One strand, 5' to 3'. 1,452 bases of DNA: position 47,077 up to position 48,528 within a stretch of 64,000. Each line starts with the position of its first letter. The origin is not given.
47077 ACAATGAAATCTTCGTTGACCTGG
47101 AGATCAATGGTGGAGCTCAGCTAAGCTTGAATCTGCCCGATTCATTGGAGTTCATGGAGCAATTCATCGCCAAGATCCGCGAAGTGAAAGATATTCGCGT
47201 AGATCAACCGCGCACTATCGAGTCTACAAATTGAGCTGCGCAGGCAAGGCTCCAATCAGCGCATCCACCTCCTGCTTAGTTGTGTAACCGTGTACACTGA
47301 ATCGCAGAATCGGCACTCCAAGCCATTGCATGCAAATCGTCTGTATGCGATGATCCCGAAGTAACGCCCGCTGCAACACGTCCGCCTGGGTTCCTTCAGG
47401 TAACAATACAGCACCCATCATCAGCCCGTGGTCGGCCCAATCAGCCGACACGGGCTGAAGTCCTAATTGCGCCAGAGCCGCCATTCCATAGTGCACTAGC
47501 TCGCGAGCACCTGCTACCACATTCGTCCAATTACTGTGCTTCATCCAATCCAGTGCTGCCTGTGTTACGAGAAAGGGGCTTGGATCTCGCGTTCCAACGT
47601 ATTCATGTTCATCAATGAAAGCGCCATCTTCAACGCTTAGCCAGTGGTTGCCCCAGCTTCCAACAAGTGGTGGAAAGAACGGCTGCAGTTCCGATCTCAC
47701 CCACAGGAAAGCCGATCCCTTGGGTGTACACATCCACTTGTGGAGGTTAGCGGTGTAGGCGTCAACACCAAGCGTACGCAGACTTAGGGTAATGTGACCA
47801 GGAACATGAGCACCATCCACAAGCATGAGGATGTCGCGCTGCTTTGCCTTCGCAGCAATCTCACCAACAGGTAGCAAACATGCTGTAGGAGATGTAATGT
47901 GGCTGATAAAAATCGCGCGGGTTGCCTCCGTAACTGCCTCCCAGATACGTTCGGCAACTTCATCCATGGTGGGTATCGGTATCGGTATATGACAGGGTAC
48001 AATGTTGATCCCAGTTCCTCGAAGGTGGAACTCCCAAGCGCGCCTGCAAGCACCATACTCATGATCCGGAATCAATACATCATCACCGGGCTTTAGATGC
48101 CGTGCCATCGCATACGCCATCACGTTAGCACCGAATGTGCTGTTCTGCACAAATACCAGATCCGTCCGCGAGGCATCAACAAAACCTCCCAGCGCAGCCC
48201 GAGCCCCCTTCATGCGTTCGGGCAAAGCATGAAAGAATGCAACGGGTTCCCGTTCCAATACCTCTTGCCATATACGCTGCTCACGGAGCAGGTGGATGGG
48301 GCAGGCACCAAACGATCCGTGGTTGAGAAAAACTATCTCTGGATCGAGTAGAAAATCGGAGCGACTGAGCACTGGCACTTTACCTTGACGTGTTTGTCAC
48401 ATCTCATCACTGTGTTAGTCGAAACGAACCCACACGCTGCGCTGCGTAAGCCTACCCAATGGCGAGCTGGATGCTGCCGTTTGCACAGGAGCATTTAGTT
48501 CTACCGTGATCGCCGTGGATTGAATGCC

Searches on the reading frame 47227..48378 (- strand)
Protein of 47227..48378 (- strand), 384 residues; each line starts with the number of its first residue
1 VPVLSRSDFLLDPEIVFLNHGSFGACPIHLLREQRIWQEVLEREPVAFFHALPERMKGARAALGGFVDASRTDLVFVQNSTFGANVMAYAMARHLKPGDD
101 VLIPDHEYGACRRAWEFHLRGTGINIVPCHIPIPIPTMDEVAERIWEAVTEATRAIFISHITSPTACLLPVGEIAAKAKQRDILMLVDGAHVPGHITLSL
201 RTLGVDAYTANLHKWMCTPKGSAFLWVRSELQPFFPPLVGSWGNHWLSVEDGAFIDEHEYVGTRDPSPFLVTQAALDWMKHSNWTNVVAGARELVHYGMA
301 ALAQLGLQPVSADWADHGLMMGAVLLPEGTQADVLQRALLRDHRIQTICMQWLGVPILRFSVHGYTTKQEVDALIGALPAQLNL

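Call 96: search_protein_families(library=pfam, proteins=[window:47227-48378:-], max_evalue=0.001)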
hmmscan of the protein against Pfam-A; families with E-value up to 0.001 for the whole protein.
window:47227-48378:- (384 aa): 4 families
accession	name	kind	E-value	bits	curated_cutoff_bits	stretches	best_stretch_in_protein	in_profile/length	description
PF00266.25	Aminotran_5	-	1.7e-32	113.3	21.5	1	54-374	43-371/371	Aminotransferase class-V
PF01053.26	Cys_Met_Meta_PP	-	3.1e-08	33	27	1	84-216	77-200/381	Cys/Met metabolism PLP-dependent enzyme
PF00155.27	Aminotran_1_2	-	0.00044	20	19.7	0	81-192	74-189/361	Aminotransferase class I and II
PF01041.23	DegT_DnrJ_EryC1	-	0.00059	19.6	19.8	0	79-193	46-150/360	DegT/DnrJ/EryC1/StrS aminotransferase family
